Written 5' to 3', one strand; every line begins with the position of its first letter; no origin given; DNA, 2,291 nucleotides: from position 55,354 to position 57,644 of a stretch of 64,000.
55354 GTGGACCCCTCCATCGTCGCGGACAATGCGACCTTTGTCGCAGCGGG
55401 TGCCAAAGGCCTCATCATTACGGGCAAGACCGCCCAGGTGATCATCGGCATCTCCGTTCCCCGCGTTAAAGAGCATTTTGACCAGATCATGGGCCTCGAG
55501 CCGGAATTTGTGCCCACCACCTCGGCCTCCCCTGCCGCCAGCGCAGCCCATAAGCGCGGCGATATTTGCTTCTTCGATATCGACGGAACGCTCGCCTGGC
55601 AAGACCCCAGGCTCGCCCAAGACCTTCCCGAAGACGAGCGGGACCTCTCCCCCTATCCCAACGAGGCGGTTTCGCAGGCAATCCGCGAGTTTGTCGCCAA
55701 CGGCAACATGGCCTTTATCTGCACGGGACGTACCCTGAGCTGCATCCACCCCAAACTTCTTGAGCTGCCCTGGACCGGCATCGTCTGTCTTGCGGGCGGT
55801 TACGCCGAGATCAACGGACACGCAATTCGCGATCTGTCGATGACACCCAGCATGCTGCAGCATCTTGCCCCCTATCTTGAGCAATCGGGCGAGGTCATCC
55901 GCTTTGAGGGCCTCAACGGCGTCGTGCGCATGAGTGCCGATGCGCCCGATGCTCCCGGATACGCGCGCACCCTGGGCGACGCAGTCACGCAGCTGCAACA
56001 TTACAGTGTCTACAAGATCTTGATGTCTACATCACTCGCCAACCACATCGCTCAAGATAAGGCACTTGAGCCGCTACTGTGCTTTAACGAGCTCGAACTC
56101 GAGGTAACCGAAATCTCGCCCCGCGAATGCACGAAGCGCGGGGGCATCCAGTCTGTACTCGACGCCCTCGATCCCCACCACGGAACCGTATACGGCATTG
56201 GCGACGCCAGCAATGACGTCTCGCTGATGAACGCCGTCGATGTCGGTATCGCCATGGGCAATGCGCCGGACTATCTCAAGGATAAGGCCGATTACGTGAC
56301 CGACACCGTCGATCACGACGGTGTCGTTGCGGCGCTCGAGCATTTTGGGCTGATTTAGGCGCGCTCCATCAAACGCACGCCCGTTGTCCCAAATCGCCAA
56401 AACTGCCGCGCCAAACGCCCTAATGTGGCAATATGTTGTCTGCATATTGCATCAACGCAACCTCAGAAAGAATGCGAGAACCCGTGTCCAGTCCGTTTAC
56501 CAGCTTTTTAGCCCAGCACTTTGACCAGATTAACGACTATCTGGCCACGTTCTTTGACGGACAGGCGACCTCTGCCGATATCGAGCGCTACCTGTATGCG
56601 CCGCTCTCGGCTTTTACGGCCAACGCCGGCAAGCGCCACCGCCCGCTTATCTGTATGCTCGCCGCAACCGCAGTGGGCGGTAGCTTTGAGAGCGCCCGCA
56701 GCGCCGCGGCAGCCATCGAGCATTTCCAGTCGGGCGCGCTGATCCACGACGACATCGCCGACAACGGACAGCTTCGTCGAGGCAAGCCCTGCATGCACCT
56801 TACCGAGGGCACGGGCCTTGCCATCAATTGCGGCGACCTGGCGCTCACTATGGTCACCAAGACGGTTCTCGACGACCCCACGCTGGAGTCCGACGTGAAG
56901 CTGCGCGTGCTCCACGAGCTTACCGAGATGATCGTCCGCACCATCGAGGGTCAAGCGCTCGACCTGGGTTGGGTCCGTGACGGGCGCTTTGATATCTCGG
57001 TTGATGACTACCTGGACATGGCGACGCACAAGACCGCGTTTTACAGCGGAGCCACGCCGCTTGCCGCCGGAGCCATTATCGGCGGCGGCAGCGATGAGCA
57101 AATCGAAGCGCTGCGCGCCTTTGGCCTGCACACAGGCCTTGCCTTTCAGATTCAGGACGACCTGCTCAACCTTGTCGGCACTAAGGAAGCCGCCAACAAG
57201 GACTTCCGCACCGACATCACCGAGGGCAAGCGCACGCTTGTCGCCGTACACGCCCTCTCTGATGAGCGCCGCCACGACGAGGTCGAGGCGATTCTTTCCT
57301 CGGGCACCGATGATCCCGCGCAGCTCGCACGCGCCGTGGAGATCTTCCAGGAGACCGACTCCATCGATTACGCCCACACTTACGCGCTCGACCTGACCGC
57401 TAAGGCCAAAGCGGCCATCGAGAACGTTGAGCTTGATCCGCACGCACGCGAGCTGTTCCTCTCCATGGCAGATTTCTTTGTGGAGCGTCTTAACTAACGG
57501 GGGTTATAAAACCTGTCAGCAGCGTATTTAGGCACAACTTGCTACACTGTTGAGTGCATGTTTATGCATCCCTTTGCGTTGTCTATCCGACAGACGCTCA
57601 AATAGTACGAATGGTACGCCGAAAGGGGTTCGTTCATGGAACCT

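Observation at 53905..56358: PTS EIIC-EIIB permease covalently fused to a Cof-type HAD phosphatase: import-phosphorylation and dephosphorylation in one polypeptide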

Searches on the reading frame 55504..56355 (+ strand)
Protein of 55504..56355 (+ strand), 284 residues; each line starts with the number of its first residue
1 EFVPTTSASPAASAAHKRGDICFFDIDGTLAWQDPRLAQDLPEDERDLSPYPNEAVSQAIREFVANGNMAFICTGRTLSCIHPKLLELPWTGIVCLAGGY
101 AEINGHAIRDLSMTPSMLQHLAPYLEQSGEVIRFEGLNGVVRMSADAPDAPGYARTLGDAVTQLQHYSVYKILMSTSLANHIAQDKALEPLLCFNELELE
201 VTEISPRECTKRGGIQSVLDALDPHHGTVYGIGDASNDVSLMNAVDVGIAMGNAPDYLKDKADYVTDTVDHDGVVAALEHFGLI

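Call 15: search_solved_structures(query=window:55504-56355:+, max_evalue=0.001, show_alignments=3)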
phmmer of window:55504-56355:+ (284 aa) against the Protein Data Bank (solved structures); distinct sequences matched with E-value up to 0.001: 14.
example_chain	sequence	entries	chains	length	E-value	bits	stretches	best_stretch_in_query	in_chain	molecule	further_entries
3r4c_A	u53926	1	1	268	1.9e-14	57.2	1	214-284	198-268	Hydrolase, haloacid dehalogenase-like hydrolase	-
1ymq_A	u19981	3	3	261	7.8e-13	51.8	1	203-284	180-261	sugar-phosphate phosphatase BT4131 | Putative uncharacterized protein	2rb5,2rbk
2rar_A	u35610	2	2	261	2.6e-12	50.2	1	203-284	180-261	Putative uncharacterized protein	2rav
2pq0_A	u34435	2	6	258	1.8e-11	47.4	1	58-283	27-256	Hypothetical conserved protein GK1056 | Hypothetical conserved protein, GK1056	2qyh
3mpo_A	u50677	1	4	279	2.8e-09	40.2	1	203-283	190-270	Predicted hydrolase of the HAD superfamily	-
3niw_A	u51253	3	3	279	5e-09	39.4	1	203-280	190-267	Haloacid dehalogenase-like hydrolase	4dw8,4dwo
3fzq_A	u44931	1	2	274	2.5e-08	37.1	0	192-280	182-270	Putative hydrolase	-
1rkq_A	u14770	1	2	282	8.2e-08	35.4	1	203-281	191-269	Hypothetical protein yidA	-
1nrw_A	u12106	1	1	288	3.3e-06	30.1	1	203-280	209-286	hypothetical protein, haloacid dehalogenase-like hydrolase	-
3dnp_A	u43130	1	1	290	5e-06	29.5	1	200-279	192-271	Stress response protein yhaX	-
1rlm_A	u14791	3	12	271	1.2e-05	28.2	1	209-277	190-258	Phosphatase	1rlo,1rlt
2hf2_A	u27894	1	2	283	1.4e-05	28.1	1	209-278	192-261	Sugar phosphatase supH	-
2b30_A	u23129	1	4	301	0.0004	23.3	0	210-278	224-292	Pvivax hypothetical protein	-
1wr8_A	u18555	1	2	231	0.00043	23.2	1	210-280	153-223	Phosphoglycolate phosphatase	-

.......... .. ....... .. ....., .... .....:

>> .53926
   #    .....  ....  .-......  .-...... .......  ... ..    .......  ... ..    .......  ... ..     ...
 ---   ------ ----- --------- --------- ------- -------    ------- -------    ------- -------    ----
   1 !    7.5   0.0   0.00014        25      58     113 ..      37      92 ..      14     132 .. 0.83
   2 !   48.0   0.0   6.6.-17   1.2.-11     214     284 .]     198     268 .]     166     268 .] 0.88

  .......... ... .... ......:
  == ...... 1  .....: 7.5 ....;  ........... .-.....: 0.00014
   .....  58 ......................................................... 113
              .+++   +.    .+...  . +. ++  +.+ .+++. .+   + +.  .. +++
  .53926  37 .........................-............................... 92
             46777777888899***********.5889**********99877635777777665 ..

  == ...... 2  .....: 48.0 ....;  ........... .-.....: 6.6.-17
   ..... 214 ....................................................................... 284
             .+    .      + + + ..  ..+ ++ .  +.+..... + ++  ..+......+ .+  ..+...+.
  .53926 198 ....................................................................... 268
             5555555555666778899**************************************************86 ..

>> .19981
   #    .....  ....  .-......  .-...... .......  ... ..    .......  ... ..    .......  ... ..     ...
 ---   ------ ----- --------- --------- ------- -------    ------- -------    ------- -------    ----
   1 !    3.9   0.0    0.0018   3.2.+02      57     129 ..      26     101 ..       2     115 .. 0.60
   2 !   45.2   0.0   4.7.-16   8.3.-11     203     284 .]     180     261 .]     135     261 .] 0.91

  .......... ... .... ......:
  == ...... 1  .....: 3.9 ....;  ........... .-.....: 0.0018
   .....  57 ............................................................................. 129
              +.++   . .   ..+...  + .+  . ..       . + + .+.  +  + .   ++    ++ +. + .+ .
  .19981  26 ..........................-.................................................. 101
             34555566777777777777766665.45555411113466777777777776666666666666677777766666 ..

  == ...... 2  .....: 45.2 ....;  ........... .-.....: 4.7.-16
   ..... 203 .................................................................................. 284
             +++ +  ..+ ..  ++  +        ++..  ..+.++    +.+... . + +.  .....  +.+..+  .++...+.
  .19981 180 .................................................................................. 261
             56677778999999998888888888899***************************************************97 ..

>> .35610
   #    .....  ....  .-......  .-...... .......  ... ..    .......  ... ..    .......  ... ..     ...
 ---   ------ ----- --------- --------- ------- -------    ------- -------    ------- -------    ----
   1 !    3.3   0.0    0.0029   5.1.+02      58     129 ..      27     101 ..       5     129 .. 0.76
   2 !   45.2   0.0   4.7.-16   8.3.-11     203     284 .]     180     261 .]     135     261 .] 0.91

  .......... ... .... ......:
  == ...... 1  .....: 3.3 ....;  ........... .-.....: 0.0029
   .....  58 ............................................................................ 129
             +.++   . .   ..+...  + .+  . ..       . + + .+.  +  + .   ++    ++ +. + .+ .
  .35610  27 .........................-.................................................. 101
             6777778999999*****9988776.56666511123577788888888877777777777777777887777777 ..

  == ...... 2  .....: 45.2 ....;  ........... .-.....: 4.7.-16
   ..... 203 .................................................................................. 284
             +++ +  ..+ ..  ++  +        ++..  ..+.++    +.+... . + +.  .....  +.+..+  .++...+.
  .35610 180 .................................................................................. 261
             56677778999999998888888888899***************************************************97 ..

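Call 58: predict_structure(alignment_id=A3)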
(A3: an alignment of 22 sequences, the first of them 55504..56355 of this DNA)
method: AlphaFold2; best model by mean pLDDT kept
length: 284 residues; sequences in the alignment: 22
mean_pLDDT: 92.9   pTM: 0.88
mean pLDDT of the five models: 92.9, 92.3, 92.0, 91.3, 90.3
residues with pLDDT >= 90: 238; 70-90: 29; 50-70: 17; < 50: 0
segments of 3 or more residues with pLDDT < 50: none
pLDDT, mean of each block of 10 residues (from residue 1): 55 66 97 86 90 97 98 96 97 97 98 97 95 96 94 95 94 98 97 93 96 97 90 94 97 97 97 98 98
secondary structure, 60 per line:
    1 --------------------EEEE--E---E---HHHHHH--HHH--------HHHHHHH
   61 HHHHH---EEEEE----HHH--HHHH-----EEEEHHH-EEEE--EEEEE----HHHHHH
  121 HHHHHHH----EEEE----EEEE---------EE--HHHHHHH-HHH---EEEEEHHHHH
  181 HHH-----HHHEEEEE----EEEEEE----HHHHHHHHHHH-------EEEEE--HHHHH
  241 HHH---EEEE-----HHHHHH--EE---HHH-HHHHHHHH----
elements in order: E21-24 H35-40 H54-65 E69-73 H83-86 E92-95 E100-103 E106-110 H115-127 E132-135 E140-143 H157-163 E171-175 H176-183 E192-196 E201-206 H211-221 E229-233 H236-243 E247-250 H256-261 H273-280

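Call 61: fold_search(model_id=the predicted structure, library=pdb)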
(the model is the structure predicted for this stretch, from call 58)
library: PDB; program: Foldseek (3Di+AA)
matches with E <= 10: 963; with E <= 0.001: 113
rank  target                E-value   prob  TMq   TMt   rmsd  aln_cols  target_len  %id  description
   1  3fzq_B                3.5e-20  1.00  0.73  0.80   3.7       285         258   20  Crystal structure of putative haloacid dehalogenase-like hydrolase (YP_001086940.1) from Clostridium difficile 630 at  (released 2009-02-10)
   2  1ymq                  1.5e-19  1.00  0.72  0.78   3.5       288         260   21  HAD Superfamily Phosphotransferase Substrate Diversification: Structure and Function Analysis of the HAD Subclass IIB Su (released 2005-06-28)
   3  2pq0_B                2.3e-19  1.00  0.68  0.75   5.3       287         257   23  Crystal structure of Hyopthetical protein (gk_1056) from geobacillus Kaustophilus HTA426 (released 2008-05-06)
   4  2rb5                  3.8e-19  1.00  0.72  0.78   3.6       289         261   20  X-ray Crystallographic Structures Show Conservation of a Trigonal-Bipyramidal Intermediate in a Phosphoryl-transfer Supe (released 2008-04-22)
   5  2pq0_A                7.9e-19  1.00  0.71  0.79   5.0       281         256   23  Crystal structure of Hyopthetical protein (gk_1056) from geobacillus Kaustophilus HTA426 (released 2008-05-06)
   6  2qyh_B                1.3e-18  1.00  0.70  0.77   4.3       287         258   23  Crystal structure of the hypothetical protein (gk1056) from geobacillus kaustophilus HTA426 (released 2008-08-19)
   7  2rar                  2.3e-18  1.00  0.73  0.78   3.5       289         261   20  X-ray Crystallographic Structures Show Conservation of a Trigonal-Bipyramidal Intermediate in a Phosphoryl-transfer Supe (released 2008-04-22)
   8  3fzq_A                2.9e-18  1.00  0.73  0.77   4.6       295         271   19  Crystal structure of putative haloacid dehalogenase-like hydrolase (YP_001086940.1) from Clostridium difficile 630 at  (released 2009-02-10)
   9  3r4c                  6.4e-18  1.00  0.73  0.77   7.7       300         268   20  Divergence of Structure and Function Among Phosphatases of the Haloalkanoate (HAD) Enzyme Superfamily: Analysis of BT166 (released 2011-10-26)
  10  3mpo_B                6.3e-16  1.00  0.70  0.75   4.3       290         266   21  The crystal structure of a hydrolase from Lactobacillus brevis (released 2010-05-12)
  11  4dwo                  6.7e-16  1.00  0.72  0.76   4.2       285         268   20  Crystal structure of a haloacid dehalogenase-like hydrolase (Target EFI-900331) from Bacteroides thetaiotaomicron with b (released 2012-03-28)
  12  1nrw                  8.1e-16  1.00  0.67  0.67   6.1       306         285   17  The structure of a HALOACID DEHALOGENASE-LIKE HYDROLASE FROM B. SUBTILIS (released 2003-07-29)
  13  1nf2_A                1.9e-15  1.00  0.70  0.74   4.4       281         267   15  X-ray crystal structure of TM0651 from Thermotoga maritima (released 2003-09-16)
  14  3niw                  4.8e-15  1.00  0.70  0.74   4.6       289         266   20  Crystal structure of a haloacid dehalogenase-like hydrolase from Bacteroides thetaiotaomicron (released 2010-06-30)
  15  1rlm_A                1.1e-14  1.00  0.67  0.70   4.3       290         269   18  Crystal Structure of ybiV from Escherichia coli K12 (released 2004-12-07)
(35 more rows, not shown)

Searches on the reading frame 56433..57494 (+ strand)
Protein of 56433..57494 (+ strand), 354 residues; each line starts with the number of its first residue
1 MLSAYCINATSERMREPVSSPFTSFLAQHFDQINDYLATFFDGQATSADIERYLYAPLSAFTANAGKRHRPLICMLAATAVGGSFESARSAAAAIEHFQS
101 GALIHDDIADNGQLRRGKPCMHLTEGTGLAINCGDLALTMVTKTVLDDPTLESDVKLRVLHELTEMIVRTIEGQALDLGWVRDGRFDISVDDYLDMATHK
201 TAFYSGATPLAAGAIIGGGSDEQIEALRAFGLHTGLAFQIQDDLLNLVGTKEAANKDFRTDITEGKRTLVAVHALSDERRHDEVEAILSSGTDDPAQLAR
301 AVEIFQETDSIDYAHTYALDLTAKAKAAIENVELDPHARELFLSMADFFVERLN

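Call 9: search_protein_families(library=pfam, proteins=[window:56433-57494:+], max_evalue=0.00001)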
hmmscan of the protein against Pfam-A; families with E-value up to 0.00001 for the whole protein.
window:56433-57494:+ (354 aa): 1 family
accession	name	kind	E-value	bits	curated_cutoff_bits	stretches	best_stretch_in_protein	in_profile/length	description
PF00348.22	polyprenyl_synt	-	8.1e-63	212.4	27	1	52-304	2-250/251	Polyprenyl synthetase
